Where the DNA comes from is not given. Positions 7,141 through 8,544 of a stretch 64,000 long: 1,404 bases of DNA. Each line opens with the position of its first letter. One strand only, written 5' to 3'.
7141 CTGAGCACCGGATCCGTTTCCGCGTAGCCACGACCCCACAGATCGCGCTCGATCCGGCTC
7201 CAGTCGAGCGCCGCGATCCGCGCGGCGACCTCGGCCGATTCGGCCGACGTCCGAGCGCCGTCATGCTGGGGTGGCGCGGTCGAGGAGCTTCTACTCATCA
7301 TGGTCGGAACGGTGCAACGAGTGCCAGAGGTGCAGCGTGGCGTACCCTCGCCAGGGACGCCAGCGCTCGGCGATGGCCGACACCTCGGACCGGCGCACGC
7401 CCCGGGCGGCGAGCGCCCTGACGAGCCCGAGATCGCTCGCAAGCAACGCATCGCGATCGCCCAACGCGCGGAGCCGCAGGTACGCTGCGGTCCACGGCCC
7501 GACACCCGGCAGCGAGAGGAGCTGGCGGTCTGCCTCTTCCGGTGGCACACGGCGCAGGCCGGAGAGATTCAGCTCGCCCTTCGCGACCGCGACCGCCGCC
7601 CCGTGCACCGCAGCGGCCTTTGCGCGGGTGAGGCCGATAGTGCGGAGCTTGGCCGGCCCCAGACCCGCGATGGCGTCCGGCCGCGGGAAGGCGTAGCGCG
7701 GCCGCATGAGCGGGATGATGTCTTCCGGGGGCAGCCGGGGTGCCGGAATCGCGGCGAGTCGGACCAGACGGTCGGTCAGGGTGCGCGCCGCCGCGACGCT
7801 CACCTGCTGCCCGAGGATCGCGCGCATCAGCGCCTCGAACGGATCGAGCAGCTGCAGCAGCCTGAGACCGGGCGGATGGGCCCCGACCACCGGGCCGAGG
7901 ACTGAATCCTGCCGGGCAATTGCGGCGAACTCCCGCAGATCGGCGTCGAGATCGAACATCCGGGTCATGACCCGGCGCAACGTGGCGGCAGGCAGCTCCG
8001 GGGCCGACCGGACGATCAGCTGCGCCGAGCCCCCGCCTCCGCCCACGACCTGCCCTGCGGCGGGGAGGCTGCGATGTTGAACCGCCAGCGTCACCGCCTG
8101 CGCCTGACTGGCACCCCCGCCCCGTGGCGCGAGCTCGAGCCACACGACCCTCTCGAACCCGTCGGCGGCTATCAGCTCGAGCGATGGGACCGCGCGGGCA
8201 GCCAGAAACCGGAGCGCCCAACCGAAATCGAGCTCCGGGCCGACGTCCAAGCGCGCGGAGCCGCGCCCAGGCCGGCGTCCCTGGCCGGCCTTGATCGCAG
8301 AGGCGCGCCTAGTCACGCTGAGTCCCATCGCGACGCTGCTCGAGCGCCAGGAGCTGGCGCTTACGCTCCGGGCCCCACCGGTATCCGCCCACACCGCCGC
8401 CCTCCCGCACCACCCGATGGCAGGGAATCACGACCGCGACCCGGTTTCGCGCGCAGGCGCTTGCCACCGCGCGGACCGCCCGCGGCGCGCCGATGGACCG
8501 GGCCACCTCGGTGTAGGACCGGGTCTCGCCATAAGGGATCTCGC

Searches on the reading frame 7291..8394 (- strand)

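Call 72: search_protein_families(library=pfam, proteins=[window:7291-8394:-], max_evalue=0.00001)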
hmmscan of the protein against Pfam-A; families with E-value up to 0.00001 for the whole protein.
window:7291-8394:- (367 aa): 2 families
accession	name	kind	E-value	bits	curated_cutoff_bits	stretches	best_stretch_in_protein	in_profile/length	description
PF06029.17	AlkA_N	-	1.8e-09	38.2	26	1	48-179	3-113/118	AlkA N-terminal domain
PF00730.31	HhH-GPD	-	1.1e-08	35.8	26.2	1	191-329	2-84/108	HhH-GPD superfamily base excision DNA repair protein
